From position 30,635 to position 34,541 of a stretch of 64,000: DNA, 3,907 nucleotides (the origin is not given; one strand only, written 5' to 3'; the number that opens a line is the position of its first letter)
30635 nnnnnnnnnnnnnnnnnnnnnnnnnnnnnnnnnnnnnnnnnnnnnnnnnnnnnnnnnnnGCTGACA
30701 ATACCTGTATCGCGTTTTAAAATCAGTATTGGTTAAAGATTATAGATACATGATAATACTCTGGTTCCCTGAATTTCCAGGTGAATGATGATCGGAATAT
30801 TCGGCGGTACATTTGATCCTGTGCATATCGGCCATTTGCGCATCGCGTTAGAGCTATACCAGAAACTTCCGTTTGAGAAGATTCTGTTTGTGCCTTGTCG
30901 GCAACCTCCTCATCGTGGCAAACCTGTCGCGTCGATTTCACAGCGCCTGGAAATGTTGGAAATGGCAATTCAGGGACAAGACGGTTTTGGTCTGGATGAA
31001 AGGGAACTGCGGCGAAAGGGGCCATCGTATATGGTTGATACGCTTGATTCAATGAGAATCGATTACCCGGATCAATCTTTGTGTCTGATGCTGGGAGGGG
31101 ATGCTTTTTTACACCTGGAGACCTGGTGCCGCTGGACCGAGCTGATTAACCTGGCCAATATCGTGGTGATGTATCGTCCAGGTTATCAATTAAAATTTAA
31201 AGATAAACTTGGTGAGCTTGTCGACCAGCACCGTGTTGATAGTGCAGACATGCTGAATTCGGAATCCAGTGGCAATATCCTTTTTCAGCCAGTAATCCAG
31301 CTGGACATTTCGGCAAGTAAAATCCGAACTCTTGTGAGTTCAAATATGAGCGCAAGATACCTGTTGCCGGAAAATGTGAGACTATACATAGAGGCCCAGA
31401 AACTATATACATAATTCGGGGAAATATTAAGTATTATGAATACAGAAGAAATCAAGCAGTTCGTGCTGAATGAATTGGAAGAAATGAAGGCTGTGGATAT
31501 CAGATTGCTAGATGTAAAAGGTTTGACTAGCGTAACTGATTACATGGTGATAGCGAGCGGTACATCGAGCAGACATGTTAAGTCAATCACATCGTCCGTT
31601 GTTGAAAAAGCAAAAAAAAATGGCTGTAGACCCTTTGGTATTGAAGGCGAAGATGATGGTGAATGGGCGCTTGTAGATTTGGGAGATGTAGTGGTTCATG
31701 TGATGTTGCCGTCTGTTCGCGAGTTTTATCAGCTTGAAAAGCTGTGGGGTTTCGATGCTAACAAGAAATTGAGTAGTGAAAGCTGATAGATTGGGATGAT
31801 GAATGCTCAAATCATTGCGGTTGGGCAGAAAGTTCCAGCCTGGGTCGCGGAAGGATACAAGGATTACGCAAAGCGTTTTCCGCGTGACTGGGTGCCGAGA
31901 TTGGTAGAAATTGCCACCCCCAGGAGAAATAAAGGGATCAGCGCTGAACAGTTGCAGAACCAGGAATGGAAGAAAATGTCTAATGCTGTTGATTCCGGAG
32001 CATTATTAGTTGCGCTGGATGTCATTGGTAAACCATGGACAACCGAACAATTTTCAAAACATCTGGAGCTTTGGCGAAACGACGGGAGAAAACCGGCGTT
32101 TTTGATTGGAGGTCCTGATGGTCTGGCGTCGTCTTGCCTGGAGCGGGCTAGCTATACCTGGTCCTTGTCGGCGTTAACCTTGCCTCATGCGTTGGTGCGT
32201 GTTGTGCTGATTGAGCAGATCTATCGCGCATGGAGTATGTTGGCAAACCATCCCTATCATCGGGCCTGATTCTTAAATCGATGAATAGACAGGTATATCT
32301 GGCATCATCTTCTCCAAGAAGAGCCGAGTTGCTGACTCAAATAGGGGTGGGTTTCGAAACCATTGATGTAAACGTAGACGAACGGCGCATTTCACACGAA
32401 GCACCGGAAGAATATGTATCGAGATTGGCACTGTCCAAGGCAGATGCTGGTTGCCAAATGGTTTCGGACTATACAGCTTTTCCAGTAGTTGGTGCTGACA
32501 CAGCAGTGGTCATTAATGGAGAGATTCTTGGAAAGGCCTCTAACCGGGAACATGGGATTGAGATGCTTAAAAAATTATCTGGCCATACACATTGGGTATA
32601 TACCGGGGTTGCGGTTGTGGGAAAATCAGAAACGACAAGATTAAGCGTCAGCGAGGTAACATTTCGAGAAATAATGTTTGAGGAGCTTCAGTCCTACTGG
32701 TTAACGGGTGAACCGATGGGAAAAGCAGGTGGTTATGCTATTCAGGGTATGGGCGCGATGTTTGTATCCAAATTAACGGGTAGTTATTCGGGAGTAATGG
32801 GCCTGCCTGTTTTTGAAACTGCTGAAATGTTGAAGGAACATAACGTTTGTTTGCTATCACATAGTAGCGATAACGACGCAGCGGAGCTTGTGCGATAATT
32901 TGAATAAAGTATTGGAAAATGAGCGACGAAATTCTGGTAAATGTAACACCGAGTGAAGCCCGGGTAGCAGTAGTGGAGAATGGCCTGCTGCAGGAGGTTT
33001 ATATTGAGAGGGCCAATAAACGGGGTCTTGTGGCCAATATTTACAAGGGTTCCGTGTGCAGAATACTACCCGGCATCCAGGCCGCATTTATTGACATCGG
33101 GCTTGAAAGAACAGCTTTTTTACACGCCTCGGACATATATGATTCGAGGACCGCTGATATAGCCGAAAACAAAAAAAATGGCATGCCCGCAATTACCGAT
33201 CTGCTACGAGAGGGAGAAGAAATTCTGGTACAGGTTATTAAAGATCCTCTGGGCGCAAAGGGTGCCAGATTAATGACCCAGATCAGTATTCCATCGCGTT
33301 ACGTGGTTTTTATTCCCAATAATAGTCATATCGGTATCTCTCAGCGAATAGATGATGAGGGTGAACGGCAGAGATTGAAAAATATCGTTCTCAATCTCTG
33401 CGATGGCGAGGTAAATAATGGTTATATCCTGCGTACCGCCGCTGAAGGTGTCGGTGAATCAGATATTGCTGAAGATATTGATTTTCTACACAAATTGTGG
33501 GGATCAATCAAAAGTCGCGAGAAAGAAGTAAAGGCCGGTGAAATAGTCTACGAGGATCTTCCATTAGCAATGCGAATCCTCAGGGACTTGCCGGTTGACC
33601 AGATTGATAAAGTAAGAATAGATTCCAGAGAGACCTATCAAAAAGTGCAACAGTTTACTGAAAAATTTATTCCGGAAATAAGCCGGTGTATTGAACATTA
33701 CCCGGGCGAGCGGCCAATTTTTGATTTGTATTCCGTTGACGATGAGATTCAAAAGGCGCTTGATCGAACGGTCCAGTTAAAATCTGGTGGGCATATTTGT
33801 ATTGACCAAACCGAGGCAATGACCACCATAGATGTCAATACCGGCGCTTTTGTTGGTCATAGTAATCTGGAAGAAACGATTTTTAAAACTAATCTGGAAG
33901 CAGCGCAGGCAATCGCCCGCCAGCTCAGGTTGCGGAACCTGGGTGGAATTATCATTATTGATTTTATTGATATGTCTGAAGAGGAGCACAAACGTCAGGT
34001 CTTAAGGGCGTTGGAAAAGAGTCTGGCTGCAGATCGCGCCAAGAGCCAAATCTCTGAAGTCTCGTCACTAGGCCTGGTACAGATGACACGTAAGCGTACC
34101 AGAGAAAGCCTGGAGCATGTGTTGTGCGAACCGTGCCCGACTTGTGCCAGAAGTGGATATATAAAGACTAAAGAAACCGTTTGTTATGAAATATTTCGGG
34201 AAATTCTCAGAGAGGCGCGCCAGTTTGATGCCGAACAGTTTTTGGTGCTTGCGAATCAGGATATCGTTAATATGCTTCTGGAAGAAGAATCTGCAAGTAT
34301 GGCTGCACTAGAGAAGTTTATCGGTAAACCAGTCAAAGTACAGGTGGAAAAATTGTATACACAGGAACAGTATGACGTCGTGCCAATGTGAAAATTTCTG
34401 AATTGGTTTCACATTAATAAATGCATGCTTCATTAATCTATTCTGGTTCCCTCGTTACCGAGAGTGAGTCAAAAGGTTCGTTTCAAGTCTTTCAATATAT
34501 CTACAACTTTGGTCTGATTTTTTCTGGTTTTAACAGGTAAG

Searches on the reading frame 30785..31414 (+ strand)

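Call 30: search_protein_families(library=pfam, proteins=[window:30785-31414:+], max_evalue=0.00001)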
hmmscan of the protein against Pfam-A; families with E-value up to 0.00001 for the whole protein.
window:30785-31414:+ (209 aa): 1 family
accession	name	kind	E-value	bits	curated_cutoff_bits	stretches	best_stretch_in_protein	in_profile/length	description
PF01467.32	CTP_transf_like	-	1.9e-24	86.8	21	1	5-182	1-132/133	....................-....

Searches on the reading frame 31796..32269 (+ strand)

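Call 30: search_protein_families(library=pfam, proteins=[window:31796-32269:+], max_evalue=0.00001)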
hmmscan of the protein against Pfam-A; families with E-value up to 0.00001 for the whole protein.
window:31796-32269:+ (157 aa): 1 family
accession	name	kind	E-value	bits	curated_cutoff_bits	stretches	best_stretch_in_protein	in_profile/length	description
PF02590.22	SPOUT_MTase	-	2.2e-46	158.1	27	1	2-155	1-154/154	Predicted SPOUT methyltransferase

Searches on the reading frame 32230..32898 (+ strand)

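Call 30: search_protein_families(library=pfam, proteins=[window:32230-32898:+], max_evalue=0.00001)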
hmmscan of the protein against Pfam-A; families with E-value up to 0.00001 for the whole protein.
window:32230-32898:+ (222 aa): 1 family
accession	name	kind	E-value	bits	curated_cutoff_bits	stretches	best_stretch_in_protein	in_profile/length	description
PF02545.19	Maf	-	6.5e-57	192.7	27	1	21-203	1-186/187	Maf-like protein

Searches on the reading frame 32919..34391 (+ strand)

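Call 30: search_protein_families(library=pfam, proteins=[window:32919-34391:+], max_evalue=0.00001)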
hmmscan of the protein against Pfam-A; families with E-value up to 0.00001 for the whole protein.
window:32919-34391:+ (490 aa): 2 families
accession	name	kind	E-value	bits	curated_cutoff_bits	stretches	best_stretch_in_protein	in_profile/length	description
PF10150.14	RNase_E_G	-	2.7e-104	348.8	25.5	1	123-394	1-270/270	Ribonuclease E/G family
PF20833.2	RNase_E_G_Thio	-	4.4e-08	33.6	26.8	1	405-487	1-83/86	RNase E/G, Thioredoxin-like domain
